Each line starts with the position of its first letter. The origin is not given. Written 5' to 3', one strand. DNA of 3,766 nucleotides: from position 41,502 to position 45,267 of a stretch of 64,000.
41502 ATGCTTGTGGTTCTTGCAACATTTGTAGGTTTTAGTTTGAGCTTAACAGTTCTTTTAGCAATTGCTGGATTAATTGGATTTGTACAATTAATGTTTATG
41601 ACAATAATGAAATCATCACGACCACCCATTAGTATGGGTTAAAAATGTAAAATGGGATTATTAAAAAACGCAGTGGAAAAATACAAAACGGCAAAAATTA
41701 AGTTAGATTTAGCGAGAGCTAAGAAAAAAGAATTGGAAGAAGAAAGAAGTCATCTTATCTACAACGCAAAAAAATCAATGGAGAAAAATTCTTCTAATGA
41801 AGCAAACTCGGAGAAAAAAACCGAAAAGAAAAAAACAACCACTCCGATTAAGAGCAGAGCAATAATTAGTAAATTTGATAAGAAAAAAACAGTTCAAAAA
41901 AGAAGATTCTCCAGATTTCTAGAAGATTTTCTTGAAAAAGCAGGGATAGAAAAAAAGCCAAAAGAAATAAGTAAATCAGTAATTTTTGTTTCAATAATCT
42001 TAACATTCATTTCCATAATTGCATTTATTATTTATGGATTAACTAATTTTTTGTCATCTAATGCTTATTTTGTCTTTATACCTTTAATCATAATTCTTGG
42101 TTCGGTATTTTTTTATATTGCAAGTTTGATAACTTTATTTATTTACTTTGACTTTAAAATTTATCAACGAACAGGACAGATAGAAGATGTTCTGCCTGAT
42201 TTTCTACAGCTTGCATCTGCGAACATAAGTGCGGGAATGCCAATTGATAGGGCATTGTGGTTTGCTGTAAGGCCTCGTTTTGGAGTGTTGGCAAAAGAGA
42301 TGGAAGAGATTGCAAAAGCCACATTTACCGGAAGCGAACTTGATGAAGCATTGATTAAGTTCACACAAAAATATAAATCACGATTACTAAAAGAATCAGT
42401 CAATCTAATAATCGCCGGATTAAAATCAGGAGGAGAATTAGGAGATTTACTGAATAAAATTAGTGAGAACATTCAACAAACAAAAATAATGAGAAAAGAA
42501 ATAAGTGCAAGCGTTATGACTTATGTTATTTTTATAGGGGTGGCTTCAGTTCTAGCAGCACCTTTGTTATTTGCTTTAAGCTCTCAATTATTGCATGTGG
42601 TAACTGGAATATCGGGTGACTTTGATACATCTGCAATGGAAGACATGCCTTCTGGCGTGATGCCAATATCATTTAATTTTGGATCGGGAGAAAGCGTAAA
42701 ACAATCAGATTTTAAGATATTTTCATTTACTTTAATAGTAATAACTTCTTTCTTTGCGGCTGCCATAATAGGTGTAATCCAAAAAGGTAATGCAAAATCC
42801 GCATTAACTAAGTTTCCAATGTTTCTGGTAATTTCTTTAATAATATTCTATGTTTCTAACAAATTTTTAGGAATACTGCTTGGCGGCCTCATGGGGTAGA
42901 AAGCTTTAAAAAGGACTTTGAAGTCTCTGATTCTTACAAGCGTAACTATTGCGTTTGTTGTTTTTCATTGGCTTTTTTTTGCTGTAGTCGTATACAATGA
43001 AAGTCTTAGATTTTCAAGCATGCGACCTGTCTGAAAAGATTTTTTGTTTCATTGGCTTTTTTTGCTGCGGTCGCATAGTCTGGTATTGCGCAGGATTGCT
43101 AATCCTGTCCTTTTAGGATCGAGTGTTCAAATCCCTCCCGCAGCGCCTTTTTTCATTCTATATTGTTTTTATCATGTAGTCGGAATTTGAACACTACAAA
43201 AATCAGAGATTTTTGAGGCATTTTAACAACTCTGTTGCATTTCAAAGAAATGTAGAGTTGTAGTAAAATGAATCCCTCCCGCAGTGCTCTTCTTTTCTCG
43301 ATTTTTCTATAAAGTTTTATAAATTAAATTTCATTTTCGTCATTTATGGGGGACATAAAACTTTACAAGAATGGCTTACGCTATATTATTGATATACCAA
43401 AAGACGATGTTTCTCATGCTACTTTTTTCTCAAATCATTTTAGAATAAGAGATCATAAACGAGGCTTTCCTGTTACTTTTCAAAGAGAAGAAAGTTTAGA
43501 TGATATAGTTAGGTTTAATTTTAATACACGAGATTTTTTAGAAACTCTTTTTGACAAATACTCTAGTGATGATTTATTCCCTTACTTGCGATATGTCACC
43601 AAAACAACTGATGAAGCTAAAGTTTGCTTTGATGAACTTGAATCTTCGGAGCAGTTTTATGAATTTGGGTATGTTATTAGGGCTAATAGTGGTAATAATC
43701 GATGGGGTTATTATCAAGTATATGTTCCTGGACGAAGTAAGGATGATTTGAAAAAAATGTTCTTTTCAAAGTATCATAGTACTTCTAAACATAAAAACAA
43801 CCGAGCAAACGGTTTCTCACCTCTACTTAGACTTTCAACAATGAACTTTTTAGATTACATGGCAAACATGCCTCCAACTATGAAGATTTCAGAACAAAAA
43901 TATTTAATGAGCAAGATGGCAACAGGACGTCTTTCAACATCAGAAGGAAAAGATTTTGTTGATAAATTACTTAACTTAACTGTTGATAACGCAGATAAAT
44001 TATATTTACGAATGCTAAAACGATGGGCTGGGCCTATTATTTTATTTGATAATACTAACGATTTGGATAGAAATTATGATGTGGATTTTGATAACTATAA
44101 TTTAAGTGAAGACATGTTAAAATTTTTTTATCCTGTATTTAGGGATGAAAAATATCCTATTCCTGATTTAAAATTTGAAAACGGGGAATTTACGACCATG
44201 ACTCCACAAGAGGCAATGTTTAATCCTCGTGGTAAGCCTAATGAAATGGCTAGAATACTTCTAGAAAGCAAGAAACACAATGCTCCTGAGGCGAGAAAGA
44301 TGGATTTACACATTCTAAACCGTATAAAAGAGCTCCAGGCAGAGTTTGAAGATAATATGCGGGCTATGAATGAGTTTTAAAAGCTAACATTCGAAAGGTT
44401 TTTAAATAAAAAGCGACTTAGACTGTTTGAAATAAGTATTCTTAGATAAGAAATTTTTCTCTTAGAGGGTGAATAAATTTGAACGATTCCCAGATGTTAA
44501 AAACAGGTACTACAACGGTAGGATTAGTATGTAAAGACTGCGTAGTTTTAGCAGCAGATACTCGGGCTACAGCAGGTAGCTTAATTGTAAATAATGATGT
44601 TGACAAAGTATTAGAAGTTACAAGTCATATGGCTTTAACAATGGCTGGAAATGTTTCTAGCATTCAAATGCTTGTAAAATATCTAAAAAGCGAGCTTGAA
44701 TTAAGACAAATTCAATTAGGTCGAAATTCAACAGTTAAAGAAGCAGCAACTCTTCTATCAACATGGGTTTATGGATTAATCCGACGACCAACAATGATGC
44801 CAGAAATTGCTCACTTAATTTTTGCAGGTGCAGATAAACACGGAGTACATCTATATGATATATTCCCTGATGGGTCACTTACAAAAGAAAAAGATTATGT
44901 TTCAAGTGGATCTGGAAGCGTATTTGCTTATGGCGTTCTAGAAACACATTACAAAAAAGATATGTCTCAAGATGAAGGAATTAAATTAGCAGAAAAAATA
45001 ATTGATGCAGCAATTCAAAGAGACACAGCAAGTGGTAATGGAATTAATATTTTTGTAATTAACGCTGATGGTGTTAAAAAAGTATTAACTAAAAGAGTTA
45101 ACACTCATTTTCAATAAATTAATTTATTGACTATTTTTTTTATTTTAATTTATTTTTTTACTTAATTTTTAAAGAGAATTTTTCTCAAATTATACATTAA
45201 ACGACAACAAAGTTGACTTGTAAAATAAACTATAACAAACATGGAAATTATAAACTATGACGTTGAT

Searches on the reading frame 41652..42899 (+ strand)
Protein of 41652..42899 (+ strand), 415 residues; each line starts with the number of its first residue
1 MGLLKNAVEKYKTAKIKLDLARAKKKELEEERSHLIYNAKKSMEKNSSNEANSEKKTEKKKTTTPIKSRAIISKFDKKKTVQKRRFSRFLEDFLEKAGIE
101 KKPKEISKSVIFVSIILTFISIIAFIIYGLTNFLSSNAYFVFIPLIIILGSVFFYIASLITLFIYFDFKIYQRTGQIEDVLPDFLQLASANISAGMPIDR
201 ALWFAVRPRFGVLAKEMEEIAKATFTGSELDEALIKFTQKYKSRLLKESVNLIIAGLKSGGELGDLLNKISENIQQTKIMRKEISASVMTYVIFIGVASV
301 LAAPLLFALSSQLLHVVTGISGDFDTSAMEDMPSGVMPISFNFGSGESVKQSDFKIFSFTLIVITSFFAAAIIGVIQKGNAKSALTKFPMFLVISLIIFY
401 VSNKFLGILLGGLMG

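Call 3: search_protein_families(library=pfam, proteins=[window:41652-42899:+], max_evalue=0.1)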
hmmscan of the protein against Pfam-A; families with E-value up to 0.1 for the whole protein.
window:41652-42899:+ (415 aa): 6 families
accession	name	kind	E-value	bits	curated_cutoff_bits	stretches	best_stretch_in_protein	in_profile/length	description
PF00482.28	T2SSF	-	2.3e-14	53.9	25.2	1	184-308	1-122/125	Type II secretion system (T2SS), protein F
PF05795.16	Plasmodium_Vir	-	7.4e-05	22.9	28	1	9-136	193-329/377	Plasmodium vivax Vir protein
PF20990.2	DUF2207_C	-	0.00018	21.8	33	1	18-159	36-188/247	Predicted membrane protein (DUF2207) C-terminal domain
PF06687.17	SUR7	-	0.0007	19.8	29.6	1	106-177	105-180/201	SUR7/PalI family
PF14143.11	YrhC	-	0.027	15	27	1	350-398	6-51/72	YrhC-like protein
PF00015.26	MCPsignal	-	0.092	13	34.6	1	210-288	70-151/172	Methyl-accepting chemotaxis protein (MCP) signalling domain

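Call 4: search_protein_families(library=ncbifam, proteins=[window:41652-42899:+], max_evalue=0.1)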
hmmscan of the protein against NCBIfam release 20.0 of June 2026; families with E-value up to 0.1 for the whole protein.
window:41652-42899:+ (415 aa): 4 families
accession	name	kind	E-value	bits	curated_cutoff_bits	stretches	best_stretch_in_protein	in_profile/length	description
NF004704.2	PRK06041.1-2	equivalog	5.7e-10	38.5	550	1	116-410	272-554/555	archaellar assembly protein ArlJ/FlaJ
NF004705.1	PRK06041.1-3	equivalog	6e-06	25.5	400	1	200-410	266-462/465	archaellar assembly protein ArlJ/FlaJ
TIGR02120.1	GspF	equivalog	1.1e-05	24.8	424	1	186-307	71-187/401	type II secretion system inner membrane protein GspF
NF047826.1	T3SSXpsF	equivalog_domain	0.00088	18.2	650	1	181-299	68-182/405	type II secretion system protein XpsF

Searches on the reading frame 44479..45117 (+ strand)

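Call 48: search_protein_families(library=pfam, proteins=[window:44479-45117:+], max_evalue=0.001)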
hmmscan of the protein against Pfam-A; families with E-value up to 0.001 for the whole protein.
window:44479-45117:+ (212 aa): 1 family
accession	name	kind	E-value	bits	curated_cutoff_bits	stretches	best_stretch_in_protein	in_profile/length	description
PF00227.31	Proteasome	-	6.7e-52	176.3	22.4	1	8-194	2-189/189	Proteasome subunit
